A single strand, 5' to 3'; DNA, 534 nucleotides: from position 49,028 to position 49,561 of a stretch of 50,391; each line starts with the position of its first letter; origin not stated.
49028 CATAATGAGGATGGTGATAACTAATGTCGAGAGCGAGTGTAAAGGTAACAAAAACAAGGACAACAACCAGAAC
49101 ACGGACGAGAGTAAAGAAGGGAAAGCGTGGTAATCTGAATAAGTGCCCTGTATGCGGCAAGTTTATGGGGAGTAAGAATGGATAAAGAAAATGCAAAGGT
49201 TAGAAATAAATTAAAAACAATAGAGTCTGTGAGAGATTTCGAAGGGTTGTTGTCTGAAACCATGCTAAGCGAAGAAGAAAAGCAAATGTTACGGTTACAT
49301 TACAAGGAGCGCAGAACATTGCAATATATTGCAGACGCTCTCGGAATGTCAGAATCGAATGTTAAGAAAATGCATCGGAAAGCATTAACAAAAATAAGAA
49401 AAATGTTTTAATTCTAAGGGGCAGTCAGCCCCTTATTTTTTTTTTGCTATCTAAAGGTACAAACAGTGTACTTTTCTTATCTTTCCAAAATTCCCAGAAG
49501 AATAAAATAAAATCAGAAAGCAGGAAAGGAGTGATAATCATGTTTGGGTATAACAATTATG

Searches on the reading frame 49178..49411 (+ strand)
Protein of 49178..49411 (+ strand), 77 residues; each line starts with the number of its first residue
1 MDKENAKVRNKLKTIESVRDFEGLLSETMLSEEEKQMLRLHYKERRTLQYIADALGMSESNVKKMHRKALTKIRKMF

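Call 37: search_protein_families(library=ncbifam, proteins=[window:49178-49411:+], max_evalue=0.01)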
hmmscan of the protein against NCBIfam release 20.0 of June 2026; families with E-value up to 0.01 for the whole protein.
window:49178-49411:+ (77 aa): 40 families (the best 25 are shown)
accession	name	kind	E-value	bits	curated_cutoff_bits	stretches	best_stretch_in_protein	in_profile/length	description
TIGR02937.1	sigma70-ECF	superfamily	8.8e-11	41.7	42.9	1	29-76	117-164/165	sigma-70 family RNA polymerase sigma factor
TIGR02479.1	FliA_WhiG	subfamily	1.3e-08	34.9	189.6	1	28-76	174-222/224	FliA/WhiG family RNA polymerase sigma factor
NF005809.0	PRK07670.1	equivalog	1.3e-07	31.4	326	1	28-77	201-250/255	FliA/WhiG family RNA polymerase sigma factor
NF004935.0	PRK06288.1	equivalog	1.6e-07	31.3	343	1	19-75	202-260/270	RNA polymerase sigma factor WhiG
NF004572.0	PRK05911.1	equivalog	1.8e-07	30.8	378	1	20-75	194-251/257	RNA polymerase sigma factor sigma-28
NF005413.0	PRK06986.1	subfamily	2.5e-07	30.8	201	1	8-76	166-235/241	RNA polymerase sigma factor FliA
TIGR02985.1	Sig70_bacteroi1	subfamily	2e-06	28.1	126.4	1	9-75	93-160/162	RNA polymerase sigma-70 factor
TIGR02980.1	SigBFG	subfamily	4.1e-06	26.7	234.35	1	28-75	177-224/227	SigB/SigF/SigG family RNA polymerase sigma factor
NF005248.0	PRK06759.1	equivalog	4.3e-05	23.3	133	1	28-75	105-152/156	RNA polymerase factor sigma-70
TIGR02983.1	SigE-fam_strep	subfamily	4.8e-05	23.3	141.55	1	29-75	110-156/162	SigE family RNA polymerase sigma factor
NF009172.0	PRK12519.1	subfamily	4.8e-05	23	222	1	29-76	141-188/194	RNA polymerase sigma factor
TIGR02885.1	spore_sigF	equivalog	0.0001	22.2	321.45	1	29-75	183-229/231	RNA polymerase sporulation sigma factor SigF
NF058625.1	sigma_PG0214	equivalog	0.00011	22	130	1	4-76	90-160/170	GFO_1088 family ECF-type sigma factor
TIGR02997.1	Sig70-cyanoRpoD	subfamily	0.00011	21.6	384.5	1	8-74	230-298/298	RNA polymerase sigma factor, RpoD/SigA family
NF005385.0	PRK06930.1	subfamily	0.00013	21.7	136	1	29-75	114-160/170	positive control sigma-like factor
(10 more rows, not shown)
